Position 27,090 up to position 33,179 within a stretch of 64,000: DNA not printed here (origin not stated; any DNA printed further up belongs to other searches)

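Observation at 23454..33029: Exceptionally long tape measure protein (3191 aa) with embedded ParB-nuclease-like and HExxH motifs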

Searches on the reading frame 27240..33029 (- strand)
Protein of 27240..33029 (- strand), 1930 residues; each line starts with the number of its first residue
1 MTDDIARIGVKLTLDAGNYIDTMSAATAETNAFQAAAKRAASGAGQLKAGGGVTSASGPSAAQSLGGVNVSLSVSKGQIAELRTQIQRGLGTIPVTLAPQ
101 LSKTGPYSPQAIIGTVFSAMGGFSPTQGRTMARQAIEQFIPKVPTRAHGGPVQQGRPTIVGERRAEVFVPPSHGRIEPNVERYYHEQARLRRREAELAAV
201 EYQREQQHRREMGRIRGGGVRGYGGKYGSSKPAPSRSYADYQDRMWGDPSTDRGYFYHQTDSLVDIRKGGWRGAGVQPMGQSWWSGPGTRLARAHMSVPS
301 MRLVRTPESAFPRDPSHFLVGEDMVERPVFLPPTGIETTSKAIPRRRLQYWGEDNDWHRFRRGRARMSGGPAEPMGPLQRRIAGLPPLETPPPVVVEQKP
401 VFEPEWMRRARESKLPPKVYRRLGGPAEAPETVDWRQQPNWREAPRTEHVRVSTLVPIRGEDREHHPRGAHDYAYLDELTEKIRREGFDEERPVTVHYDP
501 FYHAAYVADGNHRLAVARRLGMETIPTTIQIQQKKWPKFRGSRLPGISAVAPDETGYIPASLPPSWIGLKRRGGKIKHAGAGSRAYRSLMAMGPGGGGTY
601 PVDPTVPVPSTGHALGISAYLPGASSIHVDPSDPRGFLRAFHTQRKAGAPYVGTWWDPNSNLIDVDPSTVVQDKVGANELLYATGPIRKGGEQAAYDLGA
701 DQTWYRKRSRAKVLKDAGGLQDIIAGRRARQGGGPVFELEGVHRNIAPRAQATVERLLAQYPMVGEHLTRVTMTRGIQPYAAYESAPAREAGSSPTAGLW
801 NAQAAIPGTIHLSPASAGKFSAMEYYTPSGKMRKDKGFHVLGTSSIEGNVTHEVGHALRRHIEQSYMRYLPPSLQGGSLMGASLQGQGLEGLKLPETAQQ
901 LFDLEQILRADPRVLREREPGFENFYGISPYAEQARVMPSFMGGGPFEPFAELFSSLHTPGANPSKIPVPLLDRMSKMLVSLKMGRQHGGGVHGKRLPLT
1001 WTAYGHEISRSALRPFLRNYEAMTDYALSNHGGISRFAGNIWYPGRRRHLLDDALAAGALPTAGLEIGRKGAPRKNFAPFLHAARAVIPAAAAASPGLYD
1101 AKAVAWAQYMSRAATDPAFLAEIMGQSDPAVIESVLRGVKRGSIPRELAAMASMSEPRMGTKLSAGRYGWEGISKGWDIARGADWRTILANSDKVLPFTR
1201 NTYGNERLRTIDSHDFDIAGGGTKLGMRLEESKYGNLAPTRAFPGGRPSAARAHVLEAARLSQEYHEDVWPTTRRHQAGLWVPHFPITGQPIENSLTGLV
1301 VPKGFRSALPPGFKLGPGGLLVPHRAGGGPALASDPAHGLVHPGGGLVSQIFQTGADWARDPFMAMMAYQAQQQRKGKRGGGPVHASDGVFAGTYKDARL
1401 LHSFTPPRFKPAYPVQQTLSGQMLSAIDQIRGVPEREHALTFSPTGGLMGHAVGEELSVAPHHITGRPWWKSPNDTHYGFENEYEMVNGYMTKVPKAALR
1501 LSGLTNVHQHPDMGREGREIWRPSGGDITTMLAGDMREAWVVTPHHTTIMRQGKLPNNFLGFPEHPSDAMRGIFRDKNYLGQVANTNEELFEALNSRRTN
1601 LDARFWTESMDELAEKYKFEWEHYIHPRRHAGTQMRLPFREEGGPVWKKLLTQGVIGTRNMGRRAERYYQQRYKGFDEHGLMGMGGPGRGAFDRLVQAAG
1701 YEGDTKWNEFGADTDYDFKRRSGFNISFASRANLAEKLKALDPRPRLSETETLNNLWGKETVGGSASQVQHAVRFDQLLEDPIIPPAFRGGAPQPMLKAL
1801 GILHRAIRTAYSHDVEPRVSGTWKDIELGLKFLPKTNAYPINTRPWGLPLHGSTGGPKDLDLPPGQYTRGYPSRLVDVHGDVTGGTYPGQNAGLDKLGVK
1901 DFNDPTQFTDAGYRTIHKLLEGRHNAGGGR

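Call 45: search_dna_similar(query=window:27240-33029:-, collection=phages, mode=protein, max_rows=15, max_evalue=0.001)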
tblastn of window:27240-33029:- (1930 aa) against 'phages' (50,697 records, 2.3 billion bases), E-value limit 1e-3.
No match.

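Call 83: search_protein_families(library=ncbifam, proteins=[window:27240-33029:-], max_evalue=0.1)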
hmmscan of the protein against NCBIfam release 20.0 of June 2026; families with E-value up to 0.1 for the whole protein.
window:27240-33029:- (1930 aa): 1 family
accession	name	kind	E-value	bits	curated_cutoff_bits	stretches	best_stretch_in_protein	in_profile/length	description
NF053625.1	SerKinSerKArch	equivalog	0.054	12.6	380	1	475-529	34-87/244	ADP-dependent L-serine kinase SerK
